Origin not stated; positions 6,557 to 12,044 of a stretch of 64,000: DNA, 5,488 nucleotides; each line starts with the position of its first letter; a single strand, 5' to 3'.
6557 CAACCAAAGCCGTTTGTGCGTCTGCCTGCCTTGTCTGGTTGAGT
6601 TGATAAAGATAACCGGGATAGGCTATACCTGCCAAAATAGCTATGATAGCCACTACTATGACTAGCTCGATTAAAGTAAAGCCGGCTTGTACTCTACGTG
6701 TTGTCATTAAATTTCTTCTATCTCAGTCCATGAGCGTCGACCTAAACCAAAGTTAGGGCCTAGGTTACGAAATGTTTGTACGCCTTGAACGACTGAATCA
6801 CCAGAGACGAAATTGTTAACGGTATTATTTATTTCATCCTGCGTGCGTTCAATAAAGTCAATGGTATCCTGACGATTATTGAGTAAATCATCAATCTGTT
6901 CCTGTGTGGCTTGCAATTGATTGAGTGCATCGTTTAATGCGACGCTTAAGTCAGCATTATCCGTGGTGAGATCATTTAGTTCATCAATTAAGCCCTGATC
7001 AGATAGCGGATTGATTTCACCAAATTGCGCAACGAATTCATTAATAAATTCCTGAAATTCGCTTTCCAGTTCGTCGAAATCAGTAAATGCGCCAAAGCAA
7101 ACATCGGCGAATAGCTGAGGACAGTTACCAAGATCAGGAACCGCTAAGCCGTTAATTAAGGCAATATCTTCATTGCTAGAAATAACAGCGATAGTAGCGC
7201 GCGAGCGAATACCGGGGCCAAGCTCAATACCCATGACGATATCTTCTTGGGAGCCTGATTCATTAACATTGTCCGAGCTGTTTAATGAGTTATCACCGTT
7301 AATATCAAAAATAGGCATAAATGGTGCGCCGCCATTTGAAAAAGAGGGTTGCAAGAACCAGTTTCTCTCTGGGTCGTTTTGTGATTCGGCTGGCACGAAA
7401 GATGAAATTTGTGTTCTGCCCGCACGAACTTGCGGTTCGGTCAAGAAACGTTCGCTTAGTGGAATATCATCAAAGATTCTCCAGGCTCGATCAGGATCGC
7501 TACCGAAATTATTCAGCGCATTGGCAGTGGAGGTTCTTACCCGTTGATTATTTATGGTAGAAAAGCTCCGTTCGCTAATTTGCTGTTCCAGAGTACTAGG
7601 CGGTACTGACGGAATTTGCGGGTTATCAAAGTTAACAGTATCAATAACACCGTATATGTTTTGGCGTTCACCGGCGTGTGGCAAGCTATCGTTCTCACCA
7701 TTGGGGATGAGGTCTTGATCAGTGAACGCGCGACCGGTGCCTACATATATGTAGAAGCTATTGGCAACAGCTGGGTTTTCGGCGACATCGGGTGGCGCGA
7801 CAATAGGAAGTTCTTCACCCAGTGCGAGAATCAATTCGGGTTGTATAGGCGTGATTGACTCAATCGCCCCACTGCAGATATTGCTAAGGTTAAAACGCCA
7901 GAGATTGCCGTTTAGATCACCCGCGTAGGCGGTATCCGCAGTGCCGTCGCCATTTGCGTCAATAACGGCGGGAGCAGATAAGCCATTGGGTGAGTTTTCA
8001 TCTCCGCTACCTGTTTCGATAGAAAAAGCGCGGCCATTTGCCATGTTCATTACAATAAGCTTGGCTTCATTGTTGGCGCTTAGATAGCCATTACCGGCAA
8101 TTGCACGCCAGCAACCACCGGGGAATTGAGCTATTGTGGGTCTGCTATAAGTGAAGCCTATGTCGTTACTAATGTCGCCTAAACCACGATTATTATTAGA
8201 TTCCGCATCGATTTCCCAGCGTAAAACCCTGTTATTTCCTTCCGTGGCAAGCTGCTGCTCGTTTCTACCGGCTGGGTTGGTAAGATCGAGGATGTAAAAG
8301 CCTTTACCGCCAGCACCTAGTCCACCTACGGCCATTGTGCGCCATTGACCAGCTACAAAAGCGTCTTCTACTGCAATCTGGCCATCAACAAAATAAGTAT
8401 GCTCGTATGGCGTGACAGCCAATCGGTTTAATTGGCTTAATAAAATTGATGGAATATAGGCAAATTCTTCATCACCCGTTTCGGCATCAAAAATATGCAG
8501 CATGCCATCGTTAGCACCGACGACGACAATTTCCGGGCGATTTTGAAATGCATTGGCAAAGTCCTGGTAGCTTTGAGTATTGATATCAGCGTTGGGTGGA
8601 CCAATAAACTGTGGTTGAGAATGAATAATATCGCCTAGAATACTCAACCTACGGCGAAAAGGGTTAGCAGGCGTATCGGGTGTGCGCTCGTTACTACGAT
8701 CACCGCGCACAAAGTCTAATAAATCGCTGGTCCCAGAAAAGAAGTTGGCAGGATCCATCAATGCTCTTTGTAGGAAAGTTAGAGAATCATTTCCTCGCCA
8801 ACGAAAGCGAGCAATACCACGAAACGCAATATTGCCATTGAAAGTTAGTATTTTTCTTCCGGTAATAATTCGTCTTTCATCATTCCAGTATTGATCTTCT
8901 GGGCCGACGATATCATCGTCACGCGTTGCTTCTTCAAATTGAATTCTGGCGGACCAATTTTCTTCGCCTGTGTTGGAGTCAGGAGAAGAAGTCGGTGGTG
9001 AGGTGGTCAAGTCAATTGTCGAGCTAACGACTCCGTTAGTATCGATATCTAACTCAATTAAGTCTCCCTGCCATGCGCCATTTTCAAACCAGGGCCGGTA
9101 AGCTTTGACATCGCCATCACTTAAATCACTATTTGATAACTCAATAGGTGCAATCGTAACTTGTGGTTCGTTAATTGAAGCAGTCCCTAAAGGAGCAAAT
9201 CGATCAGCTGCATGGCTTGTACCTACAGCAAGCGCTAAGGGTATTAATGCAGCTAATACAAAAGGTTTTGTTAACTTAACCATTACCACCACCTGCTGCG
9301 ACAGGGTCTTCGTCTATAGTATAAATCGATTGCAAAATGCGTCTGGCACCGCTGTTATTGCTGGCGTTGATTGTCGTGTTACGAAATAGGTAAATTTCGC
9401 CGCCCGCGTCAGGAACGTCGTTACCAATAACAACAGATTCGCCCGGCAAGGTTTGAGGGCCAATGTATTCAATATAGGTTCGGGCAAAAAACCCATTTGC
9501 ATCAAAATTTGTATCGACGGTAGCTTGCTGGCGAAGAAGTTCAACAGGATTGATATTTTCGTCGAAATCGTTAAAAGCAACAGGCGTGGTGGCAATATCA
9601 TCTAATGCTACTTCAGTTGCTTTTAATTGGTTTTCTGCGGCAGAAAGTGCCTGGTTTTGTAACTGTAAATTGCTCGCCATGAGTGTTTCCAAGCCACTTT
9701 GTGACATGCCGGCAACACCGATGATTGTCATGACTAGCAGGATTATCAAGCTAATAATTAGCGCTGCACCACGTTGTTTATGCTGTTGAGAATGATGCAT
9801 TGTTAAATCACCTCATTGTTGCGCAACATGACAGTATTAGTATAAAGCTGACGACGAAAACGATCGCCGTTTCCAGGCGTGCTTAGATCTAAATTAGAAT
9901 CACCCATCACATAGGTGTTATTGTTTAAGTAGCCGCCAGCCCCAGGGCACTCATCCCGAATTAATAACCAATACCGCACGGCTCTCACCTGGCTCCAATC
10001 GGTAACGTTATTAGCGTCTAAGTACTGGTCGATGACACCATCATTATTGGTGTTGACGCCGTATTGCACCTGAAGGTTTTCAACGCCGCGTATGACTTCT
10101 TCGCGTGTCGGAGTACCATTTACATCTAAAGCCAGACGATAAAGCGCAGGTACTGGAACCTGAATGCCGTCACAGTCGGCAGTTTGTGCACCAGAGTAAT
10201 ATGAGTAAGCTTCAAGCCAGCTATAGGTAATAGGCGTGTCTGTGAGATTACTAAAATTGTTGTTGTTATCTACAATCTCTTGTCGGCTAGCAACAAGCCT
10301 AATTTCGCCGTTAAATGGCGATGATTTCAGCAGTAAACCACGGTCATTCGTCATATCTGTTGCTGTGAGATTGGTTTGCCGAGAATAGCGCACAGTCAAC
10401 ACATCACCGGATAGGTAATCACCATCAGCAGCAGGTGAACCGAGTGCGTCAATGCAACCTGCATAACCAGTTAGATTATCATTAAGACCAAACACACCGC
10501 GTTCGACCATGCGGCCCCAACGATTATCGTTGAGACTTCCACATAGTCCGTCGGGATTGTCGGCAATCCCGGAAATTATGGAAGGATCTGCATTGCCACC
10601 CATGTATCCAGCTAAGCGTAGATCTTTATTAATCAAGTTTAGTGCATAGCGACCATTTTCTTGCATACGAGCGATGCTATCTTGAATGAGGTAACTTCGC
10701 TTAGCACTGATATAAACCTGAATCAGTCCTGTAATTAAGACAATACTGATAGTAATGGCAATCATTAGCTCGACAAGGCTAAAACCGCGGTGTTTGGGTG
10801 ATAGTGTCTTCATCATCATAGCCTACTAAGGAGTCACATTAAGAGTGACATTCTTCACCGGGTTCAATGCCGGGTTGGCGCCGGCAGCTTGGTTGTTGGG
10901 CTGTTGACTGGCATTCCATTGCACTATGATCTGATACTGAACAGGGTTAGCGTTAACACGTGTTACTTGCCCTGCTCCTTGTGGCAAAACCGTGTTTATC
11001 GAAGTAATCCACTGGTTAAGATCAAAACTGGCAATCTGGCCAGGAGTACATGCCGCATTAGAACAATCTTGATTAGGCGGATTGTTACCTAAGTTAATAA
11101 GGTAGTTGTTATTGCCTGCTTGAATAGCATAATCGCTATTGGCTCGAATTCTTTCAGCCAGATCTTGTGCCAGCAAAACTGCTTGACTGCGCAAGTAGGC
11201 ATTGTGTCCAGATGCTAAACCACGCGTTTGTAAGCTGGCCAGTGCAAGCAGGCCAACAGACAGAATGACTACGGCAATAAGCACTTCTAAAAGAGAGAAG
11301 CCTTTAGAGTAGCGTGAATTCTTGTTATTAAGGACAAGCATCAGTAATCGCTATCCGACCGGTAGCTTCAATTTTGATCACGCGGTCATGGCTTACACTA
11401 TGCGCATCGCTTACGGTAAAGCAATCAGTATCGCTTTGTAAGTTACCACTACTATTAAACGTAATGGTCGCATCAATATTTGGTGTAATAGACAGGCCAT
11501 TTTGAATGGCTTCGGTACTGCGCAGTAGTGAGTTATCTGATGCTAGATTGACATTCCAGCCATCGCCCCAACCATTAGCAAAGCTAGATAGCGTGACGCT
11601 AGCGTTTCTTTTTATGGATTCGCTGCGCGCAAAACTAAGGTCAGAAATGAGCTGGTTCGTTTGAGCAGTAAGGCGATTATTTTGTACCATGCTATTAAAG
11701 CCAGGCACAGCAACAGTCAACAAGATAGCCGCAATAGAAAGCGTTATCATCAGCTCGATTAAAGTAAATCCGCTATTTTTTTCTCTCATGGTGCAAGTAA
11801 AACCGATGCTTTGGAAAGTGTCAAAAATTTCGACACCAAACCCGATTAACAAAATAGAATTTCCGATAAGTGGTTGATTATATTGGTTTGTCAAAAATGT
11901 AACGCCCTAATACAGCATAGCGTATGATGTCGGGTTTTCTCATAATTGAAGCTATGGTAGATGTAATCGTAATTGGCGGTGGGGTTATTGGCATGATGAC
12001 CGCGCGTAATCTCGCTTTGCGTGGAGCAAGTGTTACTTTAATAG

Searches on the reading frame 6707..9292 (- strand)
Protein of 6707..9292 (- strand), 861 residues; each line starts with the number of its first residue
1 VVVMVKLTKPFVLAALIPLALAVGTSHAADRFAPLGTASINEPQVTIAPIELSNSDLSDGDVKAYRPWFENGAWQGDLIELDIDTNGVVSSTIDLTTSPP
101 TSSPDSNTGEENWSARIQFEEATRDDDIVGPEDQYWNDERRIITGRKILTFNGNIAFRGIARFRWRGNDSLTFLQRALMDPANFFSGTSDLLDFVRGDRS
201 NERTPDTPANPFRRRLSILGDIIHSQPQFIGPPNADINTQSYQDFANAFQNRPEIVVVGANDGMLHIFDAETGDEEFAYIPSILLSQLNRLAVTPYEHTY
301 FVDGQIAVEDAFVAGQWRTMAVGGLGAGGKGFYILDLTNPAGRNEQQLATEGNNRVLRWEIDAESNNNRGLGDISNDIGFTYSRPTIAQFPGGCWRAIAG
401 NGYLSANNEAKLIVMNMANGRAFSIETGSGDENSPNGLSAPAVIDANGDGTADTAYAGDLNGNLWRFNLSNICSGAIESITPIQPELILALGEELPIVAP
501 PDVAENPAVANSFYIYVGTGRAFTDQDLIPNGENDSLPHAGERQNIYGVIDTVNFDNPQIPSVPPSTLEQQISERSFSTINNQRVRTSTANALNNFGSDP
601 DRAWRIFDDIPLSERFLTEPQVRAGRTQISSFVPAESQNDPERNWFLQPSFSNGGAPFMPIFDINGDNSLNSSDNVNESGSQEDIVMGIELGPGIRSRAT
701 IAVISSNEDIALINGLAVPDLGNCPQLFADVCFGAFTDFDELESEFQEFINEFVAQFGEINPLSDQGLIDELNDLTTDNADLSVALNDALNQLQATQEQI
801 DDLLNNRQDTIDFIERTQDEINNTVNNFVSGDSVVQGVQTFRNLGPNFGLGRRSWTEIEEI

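Call 47: search_protein_families(library=pfam, proteins=[window:6707-9292:-], max_evalue=0.00001)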
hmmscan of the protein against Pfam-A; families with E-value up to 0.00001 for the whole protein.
window:6707-9292:- (861 aa): 1 family
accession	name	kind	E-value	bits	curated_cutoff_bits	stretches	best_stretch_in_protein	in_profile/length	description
PF05567.17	T4P_PilY1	-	1e-46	160.2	28.1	1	219-469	1-282/411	PilY1 beta-propeller domain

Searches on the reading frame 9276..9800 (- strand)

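Call 64: search_protein_families(library=pfam, proteins=[window:9276-9800:-], max_evalue=0.001)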
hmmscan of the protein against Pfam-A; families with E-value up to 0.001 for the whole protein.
window:9276-9800:- (174 aa): 1 family
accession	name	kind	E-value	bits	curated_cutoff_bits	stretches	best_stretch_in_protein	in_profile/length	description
PF14341.11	PilX_N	-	8e-13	48.6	25.5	1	10-57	1-48/51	PilX N-terminal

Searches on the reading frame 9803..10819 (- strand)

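Call 64: search_protein_families(library=pfam, proteins=[window:9803-10819:-], max_evalue=0.001)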
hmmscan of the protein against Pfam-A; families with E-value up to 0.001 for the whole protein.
window:9803-10819:- (338 aa): 2 families
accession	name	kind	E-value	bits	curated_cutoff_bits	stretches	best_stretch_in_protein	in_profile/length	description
PF16074.10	PilW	-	9.6e-25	87.4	26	1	218-334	10-124/124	Type IV Pilus-assembly protein W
PF07963.17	N_methyl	-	7.1e-07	29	21.2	1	9-32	3-26/27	Prokaryotic N-terminal methylation motif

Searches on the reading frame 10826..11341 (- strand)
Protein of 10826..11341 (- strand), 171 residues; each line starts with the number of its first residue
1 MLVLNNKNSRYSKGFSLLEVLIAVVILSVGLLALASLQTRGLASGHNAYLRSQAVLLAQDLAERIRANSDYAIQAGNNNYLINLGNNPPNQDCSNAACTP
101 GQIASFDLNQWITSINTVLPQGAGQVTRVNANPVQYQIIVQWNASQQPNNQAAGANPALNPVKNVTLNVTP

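Call 64: search_protein_families(library=pfam, proteins=[window:10826-11341:-], max_evalue=0.001)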
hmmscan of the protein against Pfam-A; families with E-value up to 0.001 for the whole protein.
window:10826-11341:- (171 aa): 2 families
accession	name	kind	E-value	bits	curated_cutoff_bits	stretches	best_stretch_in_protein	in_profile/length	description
PF22150.1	Tt1218-like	-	9.4e-14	51.7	27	1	36-108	1-75/76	Type IV pilin Tt1218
PF07963.17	N_methyl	-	2.5e-08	33.6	21.2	1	10-34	2-26/27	Prokaryotic N-terminal methylation motif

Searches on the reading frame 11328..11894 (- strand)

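Call 64: search_protein_families(library=pfam, proteins=[window:11328-11894:-], max_evalue=0.001)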
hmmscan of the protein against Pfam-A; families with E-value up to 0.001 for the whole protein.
window:11328-11894:- (188 aa): 2 families
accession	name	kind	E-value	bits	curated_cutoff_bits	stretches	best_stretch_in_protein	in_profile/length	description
PF12019.13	GspH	-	3.1e-13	50.6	21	1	78-179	1-108/108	Type II transport protein GspH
PF07963.17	N_methyl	-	9.7e-09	34.9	21.2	1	39-62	3-26/27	Prokaryotic N-terminal methylation motif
